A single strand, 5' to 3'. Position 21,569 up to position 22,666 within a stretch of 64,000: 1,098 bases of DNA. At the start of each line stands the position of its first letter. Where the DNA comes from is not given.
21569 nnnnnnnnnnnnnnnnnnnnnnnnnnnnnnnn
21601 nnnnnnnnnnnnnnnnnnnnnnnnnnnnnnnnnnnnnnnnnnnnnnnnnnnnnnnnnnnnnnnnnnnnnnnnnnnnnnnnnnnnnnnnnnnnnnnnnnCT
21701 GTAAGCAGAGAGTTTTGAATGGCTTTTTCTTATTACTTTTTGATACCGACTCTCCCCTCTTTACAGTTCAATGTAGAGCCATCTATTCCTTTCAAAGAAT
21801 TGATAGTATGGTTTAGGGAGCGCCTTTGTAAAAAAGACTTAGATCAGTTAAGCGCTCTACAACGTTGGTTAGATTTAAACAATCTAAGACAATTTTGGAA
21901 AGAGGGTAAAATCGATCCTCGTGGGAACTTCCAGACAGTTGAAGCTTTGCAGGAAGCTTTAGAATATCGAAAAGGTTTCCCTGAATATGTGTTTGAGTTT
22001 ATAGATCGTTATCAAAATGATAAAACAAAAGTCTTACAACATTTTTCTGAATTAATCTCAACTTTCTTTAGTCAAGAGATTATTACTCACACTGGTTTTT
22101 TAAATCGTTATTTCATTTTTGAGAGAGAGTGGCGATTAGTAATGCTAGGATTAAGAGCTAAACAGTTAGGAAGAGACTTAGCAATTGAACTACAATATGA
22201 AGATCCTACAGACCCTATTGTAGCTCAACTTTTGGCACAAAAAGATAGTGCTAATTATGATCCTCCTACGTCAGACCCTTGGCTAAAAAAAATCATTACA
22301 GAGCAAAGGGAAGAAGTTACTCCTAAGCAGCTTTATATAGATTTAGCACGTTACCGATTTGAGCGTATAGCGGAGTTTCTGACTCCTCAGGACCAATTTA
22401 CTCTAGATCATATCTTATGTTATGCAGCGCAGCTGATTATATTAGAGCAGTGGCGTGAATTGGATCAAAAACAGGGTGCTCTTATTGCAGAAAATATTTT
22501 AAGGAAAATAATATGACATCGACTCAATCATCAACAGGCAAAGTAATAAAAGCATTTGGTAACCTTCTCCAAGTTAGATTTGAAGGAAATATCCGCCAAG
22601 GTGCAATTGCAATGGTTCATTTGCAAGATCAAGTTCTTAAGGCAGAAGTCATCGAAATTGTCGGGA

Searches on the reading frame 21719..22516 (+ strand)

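Call 3: search_protein_families(library=pfam, proteins=[window:21719-22516:+], max_evalue=1)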
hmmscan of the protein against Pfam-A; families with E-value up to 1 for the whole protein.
window:21719-22516:+ (265 aa): 1 family
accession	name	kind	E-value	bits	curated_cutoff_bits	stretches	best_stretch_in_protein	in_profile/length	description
PF10962.13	DUF2764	-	5.7e-40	138.1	24.1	1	4-260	3-263/271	Protein of unknown function (DUF2764)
